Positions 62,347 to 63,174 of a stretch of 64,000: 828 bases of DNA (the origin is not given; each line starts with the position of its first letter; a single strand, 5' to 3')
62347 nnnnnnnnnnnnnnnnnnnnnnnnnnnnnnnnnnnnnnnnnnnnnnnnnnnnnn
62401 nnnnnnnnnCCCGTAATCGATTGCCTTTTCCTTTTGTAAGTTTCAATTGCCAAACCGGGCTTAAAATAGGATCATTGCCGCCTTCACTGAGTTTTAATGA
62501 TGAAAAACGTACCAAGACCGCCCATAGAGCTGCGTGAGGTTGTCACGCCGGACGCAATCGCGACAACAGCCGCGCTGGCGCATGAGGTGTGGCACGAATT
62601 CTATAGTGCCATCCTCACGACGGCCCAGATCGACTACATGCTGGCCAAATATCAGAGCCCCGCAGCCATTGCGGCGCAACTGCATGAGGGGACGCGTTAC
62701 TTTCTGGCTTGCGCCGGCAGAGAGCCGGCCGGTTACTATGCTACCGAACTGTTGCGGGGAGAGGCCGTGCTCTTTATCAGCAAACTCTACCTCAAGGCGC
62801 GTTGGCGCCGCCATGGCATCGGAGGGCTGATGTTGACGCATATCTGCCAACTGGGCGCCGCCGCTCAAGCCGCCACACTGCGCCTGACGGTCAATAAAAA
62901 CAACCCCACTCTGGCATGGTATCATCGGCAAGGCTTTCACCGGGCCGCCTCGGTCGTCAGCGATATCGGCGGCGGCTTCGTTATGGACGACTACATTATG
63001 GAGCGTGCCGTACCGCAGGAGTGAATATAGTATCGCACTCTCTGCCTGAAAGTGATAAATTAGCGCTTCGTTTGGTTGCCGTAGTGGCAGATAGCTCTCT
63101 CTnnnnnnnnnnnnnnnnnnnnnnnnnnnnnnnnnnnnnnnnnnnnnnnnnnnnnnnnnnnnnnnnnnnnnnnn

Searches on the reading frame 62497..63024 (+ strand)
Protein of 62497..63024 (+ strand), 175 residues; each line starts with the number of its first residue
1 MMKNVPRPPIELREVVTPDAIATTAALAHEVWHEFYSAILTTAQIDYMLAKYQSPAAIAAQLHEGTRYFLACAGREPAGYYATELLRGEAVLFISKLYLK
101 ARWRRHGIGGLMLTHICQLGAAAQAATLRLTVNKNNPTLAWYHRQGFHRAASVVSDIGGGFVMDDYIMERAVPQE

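Call 82: find_encoding_contigs(protein=window:62497-63024:+, flank=10000, max_places=6)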
Protein window:62497-63024:+ (175 aa): 22 contigs read that carry it; 6 places shown.
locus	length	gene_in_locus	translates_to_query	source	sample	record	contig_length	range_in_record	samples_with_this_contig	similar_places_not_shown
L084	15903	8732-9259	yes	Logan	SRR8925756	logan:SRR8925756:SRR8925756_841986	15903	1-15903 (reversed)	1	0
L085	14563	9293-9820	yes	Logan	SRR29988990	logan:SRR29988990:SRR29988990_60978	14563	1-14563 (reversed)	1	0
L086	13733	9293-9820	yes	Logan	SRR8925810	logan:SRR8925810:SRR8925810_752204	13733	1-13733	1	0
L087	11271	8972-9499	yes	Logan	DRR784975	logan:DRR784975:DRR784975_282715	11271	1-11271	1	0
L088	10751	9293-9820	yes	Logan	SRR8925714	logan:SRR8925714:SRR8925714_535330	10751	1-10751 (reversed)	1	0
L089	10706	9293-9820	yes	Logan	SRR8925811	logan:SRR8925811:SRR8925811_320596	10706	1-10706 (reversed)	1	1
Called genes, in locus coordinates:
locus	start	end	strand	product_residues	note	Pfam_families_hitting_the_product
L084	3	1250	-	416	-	?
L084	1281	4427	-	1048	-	PF04313:HSDR_N, PF04851:ResIII, PF18766:SWI2_SNF2, PF22679:T1R_D3-like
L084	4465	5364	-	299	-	PF07859:Abhydrolase_3, PF20434:BD-FAE, PF00326:Peptidase_S9 (weak)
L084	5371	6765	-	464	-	PF00989:PAS, PF08448:PAS_4, PF13426:PAS_9, PF00158:Sigma54_activat, PF14532:Sigma54_activ_2, PF07728:AAA_5, PF25601:AAA_lid_14, PF02954:HTH_8, +1 more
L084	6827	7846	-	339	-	-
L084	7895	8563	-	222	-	PF00216:Bac_DNA_binding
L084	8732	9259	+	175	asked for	PF00583:Acetyltransf_1, PF13673:Acetyltransf_10, PF13508:Acetyltransf_7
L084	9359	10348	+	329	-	PF01073:3Beta_HSD, PF01370:Epimerase, PF02719:Polysacc_synt_2, PF04321:RmlD_sub_bind, PF05368:NmrA, PF13460:NAD_binding_10, PF16363:GDP_Man_Dehyd, PF07993:NAD_binding_4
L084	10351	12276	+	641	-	PF13522:GATase_6, PF13537:GATase_7, PF00733:Asn_synthase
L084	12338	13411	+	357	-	PF05201:GlutR_N, PF01488:Shikimate_DH, PF13241:NAD_binding_7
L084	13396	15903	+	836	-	?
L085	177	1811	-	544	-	PF02384:N6_Mtase, PF07669:Eco57I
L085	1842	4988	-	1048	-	PF04313:HSDR_N, PF04851:ResIII, PF18766:SWI2_SNF2, PF22679:T1R_D3-like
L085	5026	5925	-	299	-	PF07859:Abhydrolase_3, PF20434:BD-FAE, PF00326:Peptidase_S9 (weak)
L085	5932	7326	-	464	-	PF00989:PAS, PF08448:PAS_4, PF13426:PAS_9, PF00158:Sigma54_activat, PF14532:Sigma54_activ_2, PF07728:AAA_5, PF25601:AAA_lid_14, PF02954:HTH_8, +1 more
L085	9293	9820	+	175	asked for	PF00583:Acetyltransf_1, PF13673:Acetyltransf_10, PF13508:Acetyltransf_7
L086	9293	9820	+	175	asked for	PF00583:Acetyltransf_1, PF13673:Acetyltransf_10, PF13508:Acetyltransf_7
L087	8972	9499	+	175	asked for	PF00583:Acetyltransf_1, PF13673:Acetyltransf_10, PF13508:Acetyltransf_7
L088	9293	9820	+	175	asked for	PF00583:Acetyltransf_1, PF13673:Acetyltransf_10, PF13508:Acetyltransf_7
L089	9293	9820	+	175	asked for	PF00583:Acetyltransf_1, PF13673:Acetyltransf_10, PF13508:Acetyltransf_7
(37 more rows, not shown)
